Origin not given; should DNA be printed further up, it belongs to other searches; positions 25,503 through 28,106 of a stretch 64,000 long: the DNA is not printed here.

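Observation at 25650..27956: Family-B polymerase with an inactivated proofreading domain and a non-canonical motif C (YVDS instead of DTDS)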

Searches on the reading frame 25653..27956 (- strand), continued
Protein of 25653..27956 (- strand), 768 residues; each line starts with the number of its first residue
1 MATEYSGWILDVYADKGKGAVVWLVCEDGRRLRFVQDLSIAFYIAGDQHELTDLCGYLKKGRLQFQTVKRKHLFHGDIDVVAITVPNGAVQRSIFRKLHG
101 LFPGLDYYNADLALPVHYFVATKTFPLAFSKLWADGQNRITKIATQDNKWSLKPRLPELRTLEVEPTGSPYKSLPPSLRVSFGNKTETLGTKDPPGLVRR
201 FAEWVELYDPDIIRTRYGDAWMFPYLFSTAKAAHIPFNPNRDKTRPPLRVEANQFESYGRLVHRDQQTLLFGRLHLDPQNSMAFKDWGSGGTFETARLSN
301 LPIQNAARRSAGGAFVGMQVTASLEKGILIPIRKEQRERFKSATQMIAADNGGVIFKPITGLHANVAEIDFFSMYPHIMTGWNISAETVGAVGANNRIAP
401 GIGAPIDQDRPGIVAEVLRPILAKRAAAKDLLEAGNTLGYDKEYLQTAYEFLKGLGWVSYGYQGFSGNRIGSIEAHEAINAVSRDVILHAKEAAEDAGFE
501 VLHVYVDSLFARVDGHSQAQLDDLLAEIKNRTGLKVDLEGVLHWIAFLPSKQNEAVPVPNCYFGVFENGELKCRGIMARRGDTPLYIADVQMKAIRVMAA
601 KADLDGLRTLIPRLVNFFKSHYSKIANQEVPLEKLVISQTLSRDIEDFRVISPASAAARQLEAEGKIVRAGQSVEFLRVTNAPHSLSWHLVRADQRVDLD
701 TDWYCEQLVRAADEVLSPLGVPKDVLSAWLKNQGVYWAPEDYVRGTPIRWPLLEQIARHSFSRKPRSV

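Call 8: find_homologous_proteins(query=window:25653-27956:-, max_evalue=0.00001)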
Query window:25653-27956:- (768 aa): 350 proteins with E <= 0.00001 among 8000 candidates; the best 120 are listed.
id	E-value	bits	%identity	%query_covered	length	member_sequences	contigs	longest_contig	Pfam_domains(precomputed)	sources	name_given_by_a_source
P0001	0.0e+0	1478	83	99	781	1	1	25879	PF00136.27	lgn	-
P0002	0.0e+0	1452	82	100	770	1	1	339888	PF00136.27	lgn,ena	-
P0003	0.0e+0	1409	79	98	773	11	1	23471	PF00136.27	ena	-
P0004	0.0e+0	1408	80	98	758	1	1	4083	PF00136.27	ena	-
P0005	0.0e+0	1404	80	98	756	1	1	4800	PF00136.27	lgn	-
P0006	0.0e+0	1402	80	98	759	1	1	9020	PF00136.27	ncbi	-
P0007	0.0e+0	1387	79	98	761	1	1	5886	PF00136.27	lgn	-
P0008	0.0e+0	1376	78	98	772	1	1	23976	PF00136.27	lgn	-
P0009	0.0e+0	1361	77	99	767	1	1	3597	PF00136.27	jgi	jgi:DNA polymerase-2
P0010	0.0e+0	1350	76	99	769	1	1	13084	PF00136.27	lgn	-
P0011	0.0e+0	1343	77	98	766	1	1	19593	PF00136.27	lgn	-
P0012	0.0e+0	1340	77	98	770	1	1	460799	PF00136.27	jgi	jgi:DNA polymerase-2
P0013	0.0e+0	1324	77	97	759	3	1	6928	PF00136.27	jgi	jgi:DNA polymerase-2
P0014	0.0e+0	1259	84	85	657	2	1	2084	PF00136.27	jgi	-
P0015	0.0e+0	1251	70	99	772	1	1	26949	PF00136.27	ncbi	ncbi:MAG: DNA polymerase domain-containing protein [Anaerolineales bacterium]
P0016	0.0e+0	1223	69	100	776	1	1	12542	PF00136.27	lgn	-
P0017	0.0e+0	1210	70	98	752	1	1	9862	PF00136.27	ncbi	ncbi:MAG: DNA polymerase domain-containing protein [Anaerolineales bacterium]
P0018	0.0e+0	1207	67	100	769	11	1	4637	PF00136.27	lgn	-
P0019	0.0e+0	1204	67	100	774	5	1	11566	PF00136.27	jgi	-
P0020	0.0e+0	1195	69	98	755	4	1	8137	PF00136.27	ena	-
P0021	0.0e+0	1192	68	99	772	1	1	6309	PF00136.27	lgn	-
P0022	0.0e+0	1188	68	99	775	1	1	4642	PF00136.27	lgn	-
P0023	0.0e+0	1187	69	99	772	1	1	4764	PF00136.27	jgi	jgi:DNA polymerase-2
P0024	0.0e+0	1181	66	99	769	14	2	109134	PF00136.27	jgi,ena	-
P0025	0.0e+0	1172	67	99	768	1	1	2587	PF00136.27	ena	-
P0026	0.0e+0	1170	66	98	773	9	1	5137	PF00136.27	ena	-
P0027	0.0e+0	1170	67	99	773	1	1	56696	PF00136.27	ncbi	-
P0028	0.0e+0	1168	66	100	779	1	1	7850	PF00136.27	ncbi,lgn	-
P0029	0.0e+0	1164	67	99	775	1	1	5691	PF00136.27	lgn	-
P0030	0.0e+0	1163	67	98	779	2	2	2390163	PF00136.27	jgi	jgi:DNA polymerase-2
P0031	0.0e+0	1162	67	97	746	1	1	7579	PF00136.27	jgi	jgi:DNA polymerase-2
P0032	0.0e+0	1156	68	98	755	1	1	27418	PF00136.27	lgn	-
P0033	0.0e+0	1130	64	98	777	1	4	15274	PF00136.27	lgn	-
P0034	0.0e+0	1100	62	100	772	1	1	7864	PF00136.27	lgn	-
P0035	0.0e+0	1052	61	98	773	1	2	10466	PF00136.27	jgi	jgi:DNA polymerase-2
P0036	0.0e+0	1022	59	99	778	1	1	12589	PF00136.27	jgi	jgi:DNA polymerase-2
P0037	4.9e-298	1009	58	99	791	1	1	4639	PF00136.27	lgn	-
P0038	2.0e-295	1000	58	98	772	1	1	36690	PF00136.27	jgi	jgi:DNA polymerase-2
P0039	3.7e-293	993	59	97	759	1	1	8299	PF00136.27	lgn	-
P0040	2.6e-291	987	100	56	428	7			PF00136.27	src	-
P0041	7.0e-289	979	59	97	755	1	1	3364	PF00136.27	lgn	-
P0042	4.1e-257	874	67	74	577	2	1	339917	PF00136.27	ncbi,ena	-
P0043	6.7e-257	873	52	98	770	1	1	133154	PF00136.27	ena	-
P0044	2.0e-255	868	51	100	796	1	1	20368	PF00136.27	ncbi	-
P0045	1.4e-250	852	51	98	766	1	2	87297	PF00136.27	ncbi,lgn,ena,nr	ncbi:MAG: hypothetical protein DWG76_01760 [Chloroflexi bacterium]|nr:hypothetical protein [Chlorofl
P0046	9.4e-250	849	51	98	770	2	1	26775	PF00136.27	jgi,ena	-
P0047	9.1e-249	846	51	98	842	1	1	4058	PF00136.27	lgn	-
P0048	2.1e-247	841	51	99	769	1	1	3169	PF00136.27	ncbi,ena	-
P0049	8.5e-246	836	50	98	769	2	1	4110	PF00136.27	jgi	jgi:DNA polymerase-2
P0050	9.5e-243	826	50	98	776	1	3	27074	PF00136.27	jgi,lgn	jgi:DNA polymerase-2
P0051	8.2e-242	823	50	98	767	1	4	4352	PF00136.27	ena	-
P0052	5.7e-240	817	50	98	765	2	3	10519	PF00136.27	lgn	-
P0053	1.9e-239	815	49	98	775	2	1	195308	PF00136.27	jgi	jgi:DNA polymerase-2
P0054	7.9e-238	810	49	98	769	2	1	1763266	PF00136.27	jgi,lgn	jgi:DNA polymerase-2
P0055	1.3e-237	809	80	56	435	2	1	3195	PF00136.27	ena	-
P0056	8.1e-236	803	48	98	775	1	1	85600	PF00136.27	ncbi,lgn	-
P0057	1.5e-233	796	47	98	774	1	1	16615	PF00136.27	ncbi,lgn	-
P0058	1.4e-232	792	69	66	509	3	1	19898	PF00136.27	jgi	jgi:DNA polymerase-2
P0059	1.7e-229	782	48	98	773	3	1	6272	PF00136.27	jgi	jgi:DNA polymerase-2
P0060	4.2e-220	751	47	96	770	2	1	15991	PF00136.27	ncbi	-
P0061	6.4e-220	751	76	57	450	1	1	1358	PF00136.27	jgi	jgi:DNA polymerase-2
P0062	8.5e-217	740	46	96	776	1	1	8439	PF00136.27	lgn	-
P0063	6.5e-215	734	45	98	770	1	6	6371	PF00136.27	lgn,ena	-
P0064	1.3e-200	687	44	96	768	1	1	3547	PF00136.27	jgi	jgi:DNA polymerase-2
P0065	2.1e-190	653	49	79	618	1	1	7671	PF00136.27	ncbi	ncbi:MAG: DNA polymerase domain-containing protein, partial [Anaerolineales bacterium]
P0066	3.6e-182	626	41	100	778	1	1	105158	PF00136.27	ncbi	-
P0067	1.2e-181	624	68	54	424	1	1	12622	PF00136.27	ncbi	ncbi:MAG: DNA polymerase domain-containing protein, partial [Anaerolineales bacterium]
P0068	1.3e-178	614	41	95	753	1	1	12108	PF00136.27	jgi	jgi:DNA polymerase-2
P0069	3.6e-175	603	39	98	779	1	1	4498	PF00136.27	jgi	jgi:DNA polymerase-2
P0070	9.6e-175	601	42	94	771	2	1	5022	PF00136.27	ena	-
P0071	3.4e-173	596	41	95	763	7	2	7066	PF00136.27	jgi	jgi:DNA polymerase-2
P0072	6.0e-173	595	41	98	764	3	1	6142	PF00136.27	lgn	-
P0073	1.8e-172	594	40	96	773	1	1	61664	PF00136.27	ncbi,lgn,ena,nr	ncbi:MAG: hypothetical protein FVQ83_11605 [Chloroflexi bacterium]|nr:hypothetical protein [Chlorofl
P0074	2.2e-172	593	41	95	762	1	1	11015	PF00136.27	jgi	jgi:DNA polymerase-2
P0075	2.4e-169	583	52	64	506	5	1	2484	PF00136.27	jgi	jgi:DNA polymerase-2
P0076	7.8e-168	578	40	97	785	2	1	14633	PF00136.27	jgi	jgi:DNA polymerase-2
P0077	8.5e-168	578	39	95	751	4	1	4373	PF00136.27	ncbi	-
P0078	1.1e-167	578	40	95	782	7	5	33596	PF00136.27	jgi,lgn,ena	-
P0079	5.2e-167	576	41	95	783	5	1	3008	PF00136.27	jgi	jgi:DNA polymerase II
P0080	1.3e-166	574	41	95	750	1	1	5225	PF00136.27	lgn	-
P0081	1.6e-166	574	40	94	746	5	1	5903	PF00136.27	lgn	-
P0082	1.9e-166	574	41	95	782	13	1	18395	PF00136.27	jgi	jgi:DNA polymerase II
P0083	6.2e-166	572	38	99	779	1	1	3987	PF00136.27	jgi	jgi:DNA polymerase-2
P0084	4.1e-164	566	39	95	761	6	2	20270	PF00136.27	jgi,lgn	-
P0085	3.2e-163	563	39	95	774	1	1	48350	PF00136.27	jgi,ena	-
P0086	4.6e-163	563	40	95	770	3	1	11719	PF00136.27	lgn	-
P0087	1.9e-162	561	40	95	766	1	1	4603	PF00136.27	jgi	-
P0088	1.0e-161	558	39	98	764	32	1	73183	PF00136.27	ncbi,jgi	ncbi:MAG: DNA polymerase domain-containing protein [Anaerolineales bacterium]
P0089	1.1e-161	558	41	93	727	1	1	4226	PF00136.27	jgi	-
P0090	1.3e-160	554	41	95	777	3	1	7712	PF00136.27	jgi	-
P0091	1.8e-160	554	39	95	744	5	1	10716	PF00136.27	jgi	-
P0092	3.5e-160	553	38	98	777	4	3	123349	PF00136.27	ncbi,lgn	ncbi:MAG: DNA polymerase domain-containing protein [Anaerolineales bacterium]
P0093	1.4e-159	551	39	93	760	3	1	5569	PF00136.27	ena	-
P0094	2.0e-159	551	39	96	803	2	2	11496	PF00136.27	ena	-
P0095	2.0e-159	550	38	94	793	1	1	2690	PF00136.27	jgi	jgi:DNA polymerase-2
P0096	1.4e-158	548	39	94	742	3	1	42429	PF00136.27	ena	-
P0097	1.8e-158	547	39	96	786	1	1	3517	PF00136.27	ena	-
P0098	2.9e-158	547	40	98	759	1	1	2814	PF00136.27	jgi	-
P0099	5.3e-158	546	39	93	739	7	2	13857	PF00136.27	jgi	jgi:DNA polymerase-2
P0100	8.6e-158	545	38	96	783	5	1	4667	PF00136.27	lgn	-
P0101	8.9e-158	545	38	96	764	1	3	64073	PF00136.27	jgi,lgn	jgi:DNA polymerase-2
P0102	1.4e-157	544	38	97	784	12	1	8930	PF00136.27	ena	-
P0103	1.9e-157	544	38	96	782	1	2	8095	PF00136.27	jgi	jgi:DNA polymerase-2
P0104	2.5e-157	544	39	95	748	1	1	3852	PF00136.27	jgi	jgi:DNA polymerase-2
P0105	2.6e-157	543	39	95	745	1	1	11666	PF00136.27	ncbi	-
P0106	2.8e-157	543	39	96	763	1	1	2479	PF00136.27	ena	-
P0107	7.1e-157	542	38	93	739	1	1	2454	PF00136.27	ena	-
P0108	1.5e-156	541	38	97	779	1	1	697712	PF00136.27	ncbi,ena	-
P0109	4.0e-156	540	40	89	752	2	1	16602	PF00136.27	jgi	jgi:DNA polymerase II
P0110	9.0e-156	538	38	95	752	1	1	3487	PF00136.27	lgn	-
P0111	1.9e-155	537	37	95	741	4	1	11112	PF00136.27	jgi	-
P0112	6.2e-155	536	37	93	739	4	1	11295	PF00136.27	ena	-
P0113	1.5e-154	534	39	96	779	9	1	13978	PF00136.27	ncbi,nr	ncbi:MAG: hypothetical protein J7L35_00135 [Anaerolineales bacterium]|nr:hypothetical protein [Anaer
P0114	1.7e-154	534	38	97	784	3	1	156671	PF00136.27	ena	-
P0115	2.2e-154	534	39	95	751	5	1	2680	PF00136.27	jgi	jgi:DNA polymerase-2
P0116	2.3e-154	534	37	98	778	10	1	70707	PF00136.27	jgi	-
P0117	2.6e-154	534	37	98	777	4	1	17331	PF00136.27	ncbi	-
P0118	2.7e-154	534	37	96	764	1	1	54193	PF00136.27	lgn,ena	-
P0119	1.6e-153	531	38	96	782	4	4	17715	PF00136.27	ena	-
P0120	1.8e-153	531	38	96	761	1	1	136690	PF00136.27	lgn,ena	-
